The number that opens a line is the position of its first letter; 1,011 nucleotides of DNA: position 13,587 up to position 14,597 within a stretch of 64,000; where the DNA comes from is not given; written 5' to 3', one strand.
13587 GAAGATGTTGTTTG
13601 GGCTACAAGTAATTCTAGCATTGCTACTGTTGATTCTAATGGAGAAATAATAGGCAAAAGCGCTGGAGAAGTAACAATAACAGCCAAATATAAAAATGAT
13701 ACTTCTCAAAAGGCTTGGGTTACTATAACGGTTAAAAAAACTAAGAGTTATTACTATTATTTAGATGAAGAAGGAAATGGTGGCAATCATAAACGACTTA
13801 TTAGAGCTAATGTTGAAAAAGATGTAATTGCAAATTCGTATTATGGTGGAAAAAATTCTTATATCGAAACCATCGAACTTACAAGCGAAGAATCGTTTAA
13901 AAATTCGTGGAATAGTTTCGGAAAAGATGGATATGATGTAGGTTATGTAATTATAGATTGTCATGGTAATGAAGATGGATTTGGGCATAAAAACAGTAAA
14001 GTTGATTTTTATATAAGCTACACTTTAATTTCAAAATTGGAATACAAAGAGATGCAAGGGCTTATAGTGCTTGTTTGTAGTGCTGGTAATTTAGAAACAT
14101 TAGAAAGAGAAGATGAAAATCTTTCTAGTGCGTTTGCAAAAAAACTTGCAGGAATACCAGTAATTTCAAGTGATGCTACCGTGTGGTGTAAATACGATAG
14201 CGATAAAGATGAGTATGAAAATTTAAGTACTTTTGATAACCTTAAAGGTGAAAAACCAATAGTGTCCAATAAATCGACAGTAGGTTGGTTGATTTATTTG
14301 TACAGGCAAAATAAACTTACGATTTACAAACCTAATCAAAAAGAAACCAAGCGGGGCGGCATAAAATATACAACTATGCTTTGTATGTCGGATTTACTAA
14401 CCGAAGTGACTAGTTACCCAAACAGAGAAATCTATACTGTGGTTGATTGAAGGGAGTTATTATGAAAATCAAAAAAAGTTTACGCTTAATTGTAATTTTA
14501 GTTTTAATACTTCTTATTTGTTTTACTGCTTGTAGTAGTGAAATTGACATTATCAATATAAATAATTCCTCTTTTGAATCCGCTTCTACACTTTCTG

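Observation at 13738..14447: C-terminal domain of the giant secreted protein carries a clan-CD-like His/Cys dyad (possible self-processing or effector peptidase)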

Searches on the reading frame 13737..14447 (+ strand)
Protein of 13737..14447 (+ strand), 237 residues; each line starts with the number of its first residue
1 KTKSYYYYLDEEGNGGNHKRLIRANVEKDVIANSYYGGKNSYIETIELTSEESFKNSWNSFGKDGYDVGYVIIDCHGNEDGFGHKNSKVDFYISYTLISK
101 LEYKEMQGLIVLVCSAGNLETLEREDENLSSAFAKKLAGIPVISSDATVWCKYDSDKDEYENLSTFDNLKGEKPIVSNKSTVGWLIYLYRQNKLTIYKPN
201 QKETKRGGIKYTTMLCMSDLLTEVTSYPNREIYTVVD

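Call 5: search_protein_families(library=pfam, proteins=[window:13737-14447:+], max_evalue=1)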
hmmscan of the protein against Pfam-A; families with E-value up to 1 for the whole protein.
window:13737-14447:+ (237 aa): 1 family
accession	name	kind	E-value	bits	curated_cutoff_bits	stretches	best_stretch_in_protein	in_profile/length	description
PF05180.17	zf-DNL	-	0.14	12.6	27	1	57-77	13-33/64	DNL zinc finger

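Call 6: search_protein_families(library=ncbifam, proteins=[window:13737-14447:+], max_evalue=1)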
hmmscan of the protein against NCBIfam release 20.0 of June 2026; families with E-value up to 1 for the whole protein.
window:13737-14447:+ (237 aa): 0 families

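Call 7: search_solved_structures(query=window:13737-14447:+, max_evalue=10, show_alignments=3)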
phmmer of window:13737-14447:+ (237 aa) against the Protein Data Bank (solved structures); distinct sequences matched with E-value up to 10: 0.

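Call 8: find_homologous_proteins(query=window:13737-14447:+, max_evalue=0.01)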
Query window:13737-14447:+: 354 candidates shared short words with the query, none scored E <= 0.01.
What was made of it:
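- Tried and rejected: The word-indexed homolog search with the single domain found nothing (call 8).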

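Call 14: search_dna_similar(query=window:13737-14447:+, collection=plasmids, mode=protein, max_evalue=1)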
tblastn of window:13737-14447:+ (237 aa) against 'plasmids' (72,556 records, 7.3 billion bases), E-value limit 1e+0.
No match.
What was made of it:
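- Tried and rejected: A tblastn search of plasmids found no match (call 14).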

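Call 15: search_protein_families(library=padloc, proteins=[window:13737-14447:+], max_evalue=1)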
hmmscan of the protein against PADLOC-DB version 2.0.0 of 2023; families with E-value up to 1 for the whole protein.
window:13737-14447:+ (237 aa): 0 families
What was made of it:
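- Checked: The C-terminal 237 aa has no Pfam hit (best E 0.14, spurious), no NCBIfam hit, no PADLOC hit and no PDB sequence hit (calls 5, 6, 7, 15).
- Tried and rejected: PADLOC found none (call 15).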

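Call 16: search_protein_representatives(protein=window:13737-14447:+)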
Query: 237 residues. Proteins with E-value up to 0.001 (for the whole library): 88; up to 1e-10: 15; up to 1e-30: 0. The best 88 are listed.
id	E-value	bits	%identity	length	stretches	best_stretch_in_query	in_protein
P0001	6.7e-25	104.4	43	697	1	1-164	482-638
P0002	5.7e-24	101.4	39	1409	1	1-192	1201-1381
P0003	3.9e-23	98.6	34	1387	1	1-215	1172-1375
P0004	1.8e-16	76.9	34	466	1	1-193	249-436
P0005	6.7e-16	75.0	31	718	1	26-205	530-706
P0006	1.7e-14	70.3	40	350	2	1-87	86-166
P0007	6.1e-14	68.6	33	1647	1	35-202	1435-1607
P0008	6.8e-14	68.4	38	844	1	30-197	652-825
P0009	7.4e-14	68.3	37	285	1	26-196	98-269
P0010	1.9e-13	66.9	35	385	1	3-193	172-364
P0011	5.3e-13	65.5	36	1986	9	108-158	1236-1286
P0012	1.0e-12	64.5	30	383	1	36-213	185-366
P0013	2.1e-11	60.3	32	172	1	34-188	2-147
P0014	2.6e-11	60.0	32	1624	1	34-192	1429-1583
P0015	3.0e-11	59.7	29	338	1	24-196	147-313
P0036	1.5e-07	47.6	34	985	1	30-194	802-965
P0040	2.5e-07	46.9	31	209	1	29-197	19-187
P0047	5.6e-07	45.8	30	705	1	33-194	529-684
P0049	1.3e-06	44.5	27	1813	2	32-196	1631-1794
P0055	4.4e-06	42.8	30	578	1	41-210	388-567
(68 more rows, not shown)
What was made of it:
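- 13737..14447 (+): C-terminal toxin domain (residues 1480-1716) with a caspase-hemoglobinase (clan CD) fold. This is the finding. 88 representative homologs (call 16).
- Tried and rejected: The exhaustive representative search was needed to find the family (call 16).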

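Call 23: search_solved_structures(query=A1, max_evalue=10, show_alignments=3)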
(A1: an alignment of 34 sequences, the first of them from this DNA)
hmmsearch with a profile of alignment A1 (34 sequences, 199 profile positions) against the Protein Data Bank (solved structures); distinct sequences matched with E-value up to 10: 25.
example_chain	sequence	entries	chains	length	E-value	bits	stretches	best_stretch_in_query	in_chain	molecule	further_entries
6tje_A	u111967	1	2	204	0.0016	20.9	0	121-157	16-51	Cake5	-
6tjd_A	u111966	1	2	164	0.015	17.8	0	121-157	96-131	Cake4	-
7dxn_A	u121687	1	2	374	0.044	16.2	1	123-170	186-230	Membrane associated protein kinase with beta-propeller domain, pyrrolo-quinoline quinone b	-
7awy_A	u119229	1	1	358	0.045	16.2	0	121-146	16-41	Scone-R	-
7evf_AA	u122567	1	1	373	0.048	16.1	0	123-170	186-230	PQQ_3 domain-containing protein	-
7eq5_A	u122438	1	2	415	0.081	15.4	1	123-179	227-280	Membrane associated protein kinase with beta-propeller domain, pyrrolo-quinoline quinone b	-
6tjc_A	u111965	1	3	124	0.17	14.3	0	121-157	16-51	Cake3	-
1n6o_A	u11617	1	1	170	0.2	14.1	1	17-77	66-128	Ras-related protein Rab-5A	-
1n6p_A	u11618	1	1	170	0.2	14.1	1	17-77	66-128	Ras-related protein Rab-5A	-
1n6h_A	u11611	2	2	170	0.2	14.1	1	17-77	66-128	Ras-related protein Rab-5A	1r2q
1n6n_A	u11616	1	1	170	0.2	14.1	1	17-77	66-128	Ras-related protein Rab-5A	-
1n6r_A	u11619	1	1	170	0.21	14.1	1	17-77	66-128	Ras-related protein Rab-5A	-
1n6i_A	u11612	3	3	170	0.21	14.1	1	17-77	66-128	Ras-related protein Rab-5A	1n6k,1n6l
1tu3_A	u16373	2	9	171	0.21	14.1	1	17-77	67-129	Ras-related protein Rab-5A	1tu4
4q9u_B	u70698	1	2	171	0.21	14.1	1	17-77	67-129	Ras-related protein Rab-5A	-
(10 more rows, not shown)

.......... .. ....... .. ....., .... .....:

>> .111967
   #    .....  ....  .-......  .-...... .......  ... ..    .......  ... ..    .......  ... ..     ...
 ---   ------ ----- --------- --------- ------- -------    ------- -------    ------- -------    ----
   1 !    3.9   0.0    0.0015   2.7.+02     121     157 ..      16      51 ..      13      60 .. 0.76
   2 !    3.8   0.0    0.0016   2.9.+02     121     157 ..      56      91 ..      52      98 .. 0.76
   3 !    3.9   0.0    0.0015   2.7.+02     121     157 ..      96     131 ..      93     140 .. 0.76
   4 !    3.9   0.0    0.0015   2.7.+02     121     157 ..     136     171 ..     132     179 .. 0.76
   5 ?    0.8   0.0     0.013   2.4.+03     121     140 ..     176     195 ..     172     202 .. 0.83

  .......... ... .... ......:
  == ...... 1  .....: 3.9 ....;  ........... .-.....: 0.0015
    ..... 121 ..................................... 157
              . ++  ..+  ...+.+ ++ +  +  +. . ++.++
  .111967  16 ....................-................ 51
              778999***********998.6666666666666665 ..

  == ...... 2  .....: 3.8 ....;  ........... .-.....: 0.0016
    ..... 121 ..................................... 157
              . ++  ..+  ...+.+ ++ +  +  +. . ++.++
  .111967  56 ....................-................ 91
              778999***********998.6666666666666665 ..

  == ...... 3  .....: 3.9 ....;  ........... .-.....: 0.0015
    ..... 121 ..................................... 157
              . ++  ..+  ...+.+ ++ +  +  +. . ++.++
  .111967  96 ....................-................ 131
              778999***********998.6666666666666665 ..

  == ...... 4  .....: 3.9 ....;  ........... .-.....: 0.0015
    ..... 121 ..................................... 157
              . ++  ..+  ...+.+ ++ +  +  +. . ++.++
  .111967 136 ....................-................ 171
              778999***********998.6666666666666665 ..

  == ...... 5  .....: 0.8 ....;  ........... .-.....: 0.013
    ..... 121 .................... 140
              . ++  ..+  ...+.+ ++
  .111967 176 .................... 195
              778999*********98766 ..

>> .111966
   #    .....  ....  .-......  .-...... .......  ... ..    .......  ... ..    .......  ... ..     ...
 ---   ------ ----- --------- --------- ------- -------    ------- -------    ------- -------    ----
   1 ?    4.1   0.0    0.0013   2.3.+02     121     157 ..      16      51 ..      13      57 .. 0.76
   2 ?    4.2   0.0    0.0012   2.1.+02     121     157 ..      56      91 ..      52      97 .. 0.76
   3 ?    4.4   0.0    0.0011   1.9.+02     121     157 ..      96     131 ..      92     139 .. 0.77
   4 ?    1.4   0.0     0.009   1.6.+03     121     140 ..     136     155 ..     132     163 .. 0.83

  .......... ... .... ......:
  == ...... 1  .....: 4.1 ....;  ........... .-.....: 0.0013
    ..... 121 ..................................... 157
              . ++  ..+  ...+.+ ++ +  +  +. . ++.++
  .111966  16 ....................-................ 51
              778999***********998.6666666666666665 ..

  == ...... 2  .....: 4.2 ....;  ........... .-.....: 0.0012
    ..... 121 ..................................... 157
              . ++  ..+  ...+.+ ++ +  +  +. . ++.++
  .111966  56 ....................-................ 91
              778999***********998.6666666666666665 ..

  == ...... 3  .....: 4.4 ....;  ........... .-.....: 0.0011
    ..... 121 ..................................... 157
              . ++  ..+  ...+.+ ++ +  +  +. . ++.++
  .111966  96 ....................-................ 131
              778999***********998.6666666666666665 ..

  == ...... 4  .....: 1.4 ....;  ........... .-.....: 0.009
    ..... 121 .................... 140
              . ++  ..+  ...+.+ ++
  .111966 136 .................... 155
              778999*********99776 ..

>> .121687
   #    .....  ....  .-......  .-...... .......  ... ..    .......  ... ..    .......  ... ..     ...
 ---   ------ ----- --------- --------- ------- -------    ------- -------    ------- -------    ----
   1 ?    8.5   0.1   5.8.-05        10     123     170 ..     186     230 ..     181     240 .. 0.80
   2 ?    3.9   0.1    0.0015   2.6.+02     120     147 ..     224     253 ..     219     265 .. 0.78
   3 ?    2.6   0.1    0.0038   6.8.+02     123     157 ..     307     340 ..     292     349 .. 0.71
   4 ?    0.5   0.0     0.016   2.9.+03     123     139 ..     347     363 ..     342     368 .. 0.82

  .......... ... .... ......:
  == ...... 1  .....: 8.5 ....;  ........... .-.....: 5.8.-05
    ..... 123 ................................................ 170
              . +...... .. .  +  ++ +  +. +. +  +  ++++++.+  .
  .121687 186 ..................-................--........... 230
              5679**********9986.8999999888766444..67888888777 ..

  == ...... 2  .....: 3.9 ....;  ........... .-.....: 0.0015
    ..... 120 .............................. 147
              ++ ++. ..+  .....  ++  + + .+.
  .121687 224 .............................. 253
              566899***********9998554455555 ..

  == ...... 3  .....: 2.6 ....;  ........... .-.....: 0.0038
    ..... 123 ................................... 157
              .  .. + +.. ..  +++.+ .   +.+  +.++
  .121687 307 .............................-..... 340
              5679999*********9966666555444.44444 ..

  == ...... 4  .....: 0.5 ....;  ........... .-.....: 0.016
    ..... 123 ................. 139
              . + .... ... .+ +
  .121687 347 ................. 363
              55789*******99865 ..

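Call 25: find_homologous_proteins(query=A1, max_evalue=0.001)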
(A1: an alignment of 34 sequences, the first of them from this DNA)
Query A1 (34 sequences) (237 aa, profile of the alignment): 4 proteins with E <= 0.001 among 1664 candidates.
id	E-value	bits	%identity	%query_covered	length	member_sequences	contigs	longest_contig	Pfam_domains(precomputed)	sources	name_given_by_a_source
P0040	1.3e-48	183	27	72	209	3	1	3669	-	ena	-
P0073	9.1e-36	141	30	52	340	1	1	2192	PF25023.2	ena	-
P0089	8.5e-28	115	30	63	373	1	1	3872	PF25023.2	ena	-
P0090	8.7e-12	63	19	41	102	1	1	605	-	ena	-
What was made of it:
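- Tried and rejected: With the 34-sequence profile it found only 4 proteins (call 25).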

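Call 26: search_protein_families(library=pfam, proteins=[P0002, P0007, P0014, P0049, P0036, P0008, P0047, P0055], max_evalue=0.001)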
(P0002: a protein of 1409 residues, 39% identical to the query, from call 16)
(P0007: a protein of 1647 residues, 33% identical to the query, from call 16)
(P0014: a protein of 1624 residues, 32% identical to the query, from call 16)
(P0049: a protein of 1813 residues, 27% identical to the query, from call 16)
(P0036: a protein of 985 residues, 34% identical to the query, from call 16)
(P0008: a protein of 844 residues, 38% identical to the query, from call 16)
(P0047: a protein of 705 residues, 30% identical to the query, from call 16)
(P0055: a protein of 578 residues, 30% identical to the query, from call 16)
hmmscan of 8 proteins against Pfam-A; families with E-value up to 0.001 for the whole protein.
P0002 (1409 aa): 4 families
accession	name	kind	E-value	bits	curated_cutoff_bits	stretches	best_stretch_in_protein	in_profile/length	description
PF02368.24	Big_2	-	4e-62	206.6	22.8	6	616-678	10-66/79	Bacterial Ig-like domain (group 2)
PF22359.2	Big-like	-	2.5e-11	44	27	0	651-680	6-35/48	Bacterial Ig-like domain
PF20578.4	aBig_2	-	1.6e-07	31.5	27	0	1067-1103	35-71/89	Atrophied bacterial Ig domain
PF25778.1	DUF7948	-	0.00062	20.3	27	0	151-230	59-137/214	Domain of unknown function (DUF7948)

P0007 (1647 aa): 2 families
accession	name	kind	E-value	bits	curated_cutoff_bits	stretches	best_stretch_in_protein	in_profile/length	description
PF05593.20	RHS_repeat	-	1e-97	319.4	22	8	992-1028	1-37/38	RHS Repeat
PF20148.4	DUF6531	-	1.7e-18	67.1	24.1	1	132-204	1-74/74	Domain of unknown function (DUF6531)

P0014 (1624 aa): 2 families
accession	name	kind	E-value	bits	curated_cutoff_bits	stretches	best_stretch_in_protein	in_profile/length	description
PF05593.20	RHS_repeat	-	5.2e-117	380.9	22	14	468-503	1-37/38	RHS Repeat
PF20148.4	DUF6531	-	2.1e-15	57.3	24.1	1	132-202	2-73/74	Domain of unknown function (DUF6531)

P0049 (1813 aa): 3 families
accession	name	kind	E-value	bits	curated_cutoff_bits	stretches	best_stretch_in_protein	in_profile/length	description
PF05593.20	RHS_repeat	-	3.2e-117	381.6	22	9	804-840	1-37/38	RHS Repeat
PF20148.4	DUF6531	-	1.4e-15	57.8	24.1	2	235-273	1-39/74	Domain of unknown function (DUF6531)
PF25023.1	TEN_YD-shell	-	2.1e-14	53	50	0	1289-1605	622-894/909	Teneurin YD-shell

P0036 (985 aa): 6 families
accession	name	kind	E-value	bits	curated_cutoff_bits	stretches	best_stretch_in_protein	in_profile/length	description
PF02368.24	Big_2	-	2.5e-51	172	22.8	4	626-683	13-70/79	Bacterial Ig-like domain (group 2)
PF22359.2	Big-like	-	4.8e-19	68.8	27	1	146-188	5-46/48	Bacterial Ig-like domain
PF23486.1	Ig_TMEM132_5th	-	4.8e-12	46.6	28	0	202-267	70-134/137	TMEM132 fifth domain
PF21461.3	HL_N-beta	-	2.7e-08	33.9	27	0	212-248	8-43/57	Hyaluronate lyase, N-terminal beta-sheet domain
PF25354.1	Ig_NUP210_16th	-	8.7e-08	32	27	0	145-183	31-69/72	NUP210-like, Ig-like domain 16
PF22963.3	Ig_NUP210_3rd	-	0.00079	20.1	27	0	564-595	55-86/105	NUP210 Ig-like domain 3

P0008 (844 aa): 3 families
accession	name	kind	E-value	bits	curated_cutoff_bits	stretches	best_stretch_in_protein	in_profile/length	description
PF02368.24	Big_2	-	1.1e-26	93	22.8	2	151-198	19-66/79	Bacterial Ig-like domain (group 2)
PF21461.3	HL_N-beta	-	1.3e-07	31.8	27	0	167-199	13-44/57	Hyaluronate lyase, N-terminal beta-sheet domain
PF23486.1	Ig_TMEM132_5th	-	1e-06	29.3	28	0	587-631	90-134/137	TMEM132 fifth domain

P0047 (705 aa): 1 family
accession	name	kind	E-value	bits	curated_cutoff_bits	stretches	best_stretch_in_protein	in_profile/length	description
PF05593.20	RHS_repeat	-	4.9e-16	59.1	22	2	8-49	1-38/38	RHS Repeat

P0055 (578 aa): 1 family
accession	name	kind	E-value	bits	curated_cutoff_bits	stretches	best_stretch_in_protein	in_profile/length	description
PF05593.20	RHS_repeat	-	6.8e-23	81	22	2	186-221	1-36/38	RHS Repeat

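Call 29: search_protein_families(library=pfam, alignment_id=A1, max_evalue=1)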
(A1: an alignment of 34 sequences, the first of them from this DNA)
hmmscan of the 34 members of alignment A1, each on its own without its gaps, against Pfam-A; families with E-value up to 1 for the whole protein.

A. member 1, seq(237 aa): 1 family
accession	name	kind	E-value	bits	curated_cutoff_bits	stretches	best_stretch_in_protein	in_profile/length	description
PF05180.17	zf-DNL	-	0.14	12.6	27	1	57-77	13-33/64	DNL zinc finger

B. families by the number of members that match (of 34 scanned): 23 families
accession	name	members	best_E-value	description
PF19872.4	DUF6345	2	0.0028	Family of unknown function (DUF6345)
PF01364.23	Peptidase_C25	2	0.0079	Peptidase family C25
PF14252.11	DUF4347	2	0.12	Domain of unknown function (DUF4347)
PF05180.17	zf-DNL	2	0.14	DNL zinc finger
PF12350.13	CTK3_C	1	0.005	CTD kinase subunit gamma CTK3 C-terminus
PF23743.1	Beta-prop_BBS7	1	0.008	BBS7 beta-propeller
PF18763.7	ddrB-ParB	1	0.0093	ddrB-like ParB superfamily domain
PF00821.23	PEPCK_GTP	1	0.011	Phosphoenolpyruvate carboxykinase C-terminal P-loop domain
PF07746.16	LigA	1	0.017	Aromatic-ring-opening dioxygenase LigAB, LigA subunit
PF18648.8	ADPRTs_Tse2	1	0.02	Tse2 ADP-ribosyltransferase toxin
PF22538.1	HexPS-like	1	0.025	Hexaprenyl diphosphate synthase, small subunit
PF16736.11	sCache_like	1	0.029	Single Cache-like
PF20606.3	DUF6799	1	0.033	Domain of unknown function (DUF6799)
PF15525.12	DUF4652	1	0.041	Domain of unknown function (DUF4652)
PF00460.25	Flg_bb_rod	1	0.057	Flagella basal body rod protein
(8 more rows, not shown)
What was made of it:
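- Weak Pfam Peptidase_C25 hits were seen in 2 family members (E 0.008, call 29), and a PorU stretch covering the His..Cys region scored E 0.36 (call 23).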

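Call 30: predict_structure(alignment_id=A1)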
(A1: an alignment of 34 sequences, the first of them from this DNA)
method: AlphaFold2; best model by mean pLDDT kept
length: 237 residues; sequences in the alignment: 34
mean_pLDDT: 86.6   pTM: 0.87
mean pLDDT of the five models: 86.6, 85.5, 85.0, 84.6, 84.3
residues with pLDDT >= 90: 150; 70-90: 50; 50-70: 32; < 50: 5
segments of 3 or more residues with pLDDT < 50: 233-237
pLDDT, mean of each block of 10 residues (from residue 1): 95 71 94 96 96 97 97 96 80 95 97 95 90 96 94 79 64 58 93 92 75 84 83 47
secondary structure, 60 per line:
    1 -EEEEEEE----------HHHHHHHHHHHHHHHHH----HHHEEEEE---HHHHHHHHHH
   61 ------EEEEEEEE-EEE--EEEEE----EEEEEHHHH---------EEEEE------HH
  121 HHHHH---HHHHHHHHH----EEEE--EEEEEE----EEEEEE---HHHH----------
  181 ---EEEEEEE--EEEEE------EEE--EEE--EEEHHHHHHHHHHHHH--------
elements in order: E2-8 H19-35 E43-47 H51-60 E67-74 E76-78 E81-85 E90-94 H95-98 E108-112 H119-125 H129-137 E142-145 E148-153 E158-163 H167-170 E184-190 E193-197 E204-206 E209-211 E214-216 H217-229
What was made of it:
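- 13737..14447 (+): AlphaFold2 model with pLDDT 86.6 and pTM 0.87 (call 30).
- On Clan CD (caspase-hemoglobinase fold) cysteine peptidases: AF2 model with pLDDT 86.6 (call 30).
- The AF2 model has pLDDT 86.6 and pTM 0.87, with the topology b1-a1-b2-a2-b3(His)-...-b4(Cys) (call 30).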

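Call 32: fold_search(model_id=the predicted structure, library=pdb)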
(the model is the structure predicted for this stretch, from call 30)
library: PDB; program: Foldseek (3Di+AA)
matches with E <= 10: 1223; with E <= 0.001: 7
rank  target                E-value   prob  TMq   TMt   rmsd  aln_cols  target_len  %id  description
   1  8tl0_B                9.8e-05  1.00  0.39  0.21   5.1       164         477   13  Structure of activated SAVED-CHAT filament (released 2024-03-06)
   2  8tl0_A                1.3e-04  1.00  0.39  0.21   5.2       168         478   13  Structure of activated SAVED-CHAT filament (released 2024-03-06)
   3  8tl0_C                1.6e-04  1.00  0.40  0.22   5.3       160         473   13  Structure of activated SAVED-CHAT filament (released 2024-03-06)
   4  8tl0_D                1.9e-04  1.00  0.39  0.21   5.3       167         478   14  Structure of activated SAVED-CHAT filament (released 2024-03-06)
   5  6n9j_A                2.7e-04  1.00  0.38  0.28   5.0       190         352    7  X-ray structure of a secreted C11 cysteine protease from Bacteroides thetaiotaomicron in complex with an irreversible  (released 2019-12-11)
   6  6n9j_B                2.9e-04  1.00  0.38  0.28   5.0       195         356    8  X-ray structure of a secreted C11 cysteine protease from Bacteroides thetaiotaomicron in complex with an irreversible  (released 2019-12-11)
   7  8tl0_I                9.6e-04  1.00  0.37  0.20   5.1       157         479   13  Structure of activated SAVED-CHAT filament (released 2024-03-06)
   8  9n3e_B                1.3e-03  0.98  0.35  0.28  10.6       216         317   11  Crystal structure of Arabidopsis metacaspase 9 C147G at pH 5.5 (released 2025-06-11)
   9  6w8s_D                2.0e-03  0.95  0.28  0.21   9.3       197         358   11  Crystal structure of metacaspase 4 from Arabidopsis (released 2020-05-20)
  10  6w8s_A                2.1e-03  0.92  0.28  0.20   9.9       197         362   13  Crystal structure of metacaspase 4 from Arabidopsis (released 2020-05-20)
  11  9qpe_G                3.0e-03  0.99  0.41  0.51   6.8       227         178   11  Hcp3-Tce1 complex from the Pseudomonas aeruginosa Type VI Secretion System (released 2026-04-08)
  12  7qp1_B                3.4e-03  1.00  0.38  0.36   7.7       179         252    9  Crystal structure of metacaspase from candida glabrata with calcium (released 2023-01-11)
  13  8a53_A                3.8e-03  0.99  0.34  0.28   9.1       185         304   11  Crystal structure of AtMCA-IIf C147A (metacaspase 9) from Arabidopsis thaliana (released 2023-05-31)
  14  6ns7_A                4.0e-03  1.00  0.32  0.31   4.9       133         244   15  Crystal structure of murine caspase-11 (released 2020-07-29)
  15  6ns7_B                4.3e-03  1.00  0.38  0.37   5.6       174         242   11  Crystal structure of murine caspase-11 (released 2020-07-29)
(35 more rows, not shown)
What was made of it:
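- On Clan CD (caspase-hemoglobinase fold) cysteine peptidases: Foldseek against the PDB gives top hits that are all clan CD at probability about 1.0 (E 1e-4 to 3e-2, TM 0.3-0.53) (call 32).
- Closest known: CHAT / SAVED-CHAT, C11. Same: These are the best structural matches (8tl0 E 1e-4, 6n9j E 3e-4, metacaspases and caspases E 1e-3 to 3e-2; call 32).
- Foldseek against the PDB returns, at probability about 1.0, SAVED-CHAT 8tl0 (E 1e-4), C11 6n9j, metacaspases, caspases-3/-11, and the CPD-like T6SS effector Tce1 9qpe_G (call 32). The fold is clan CD (calls 30, 32), and the CPD-like Tce1 is among the structural matches (call 32). Structural matches include the secreted C11 protease of Bacteroides thetaiotaomicron (call 32).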

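Call 36: find_related_loci(query=A2, collection=genome_contigs, flank=6000)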
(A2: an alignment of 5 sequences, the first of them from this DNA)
Query A2 (237 aa) in genome_contigs; peptide patterns used: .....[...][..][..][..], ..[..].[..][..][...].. (x = any residue, [..] = any of these).
99 stretches matched a pattern, but none encodes a relative of the query by tblastn (E <= 1e-3).
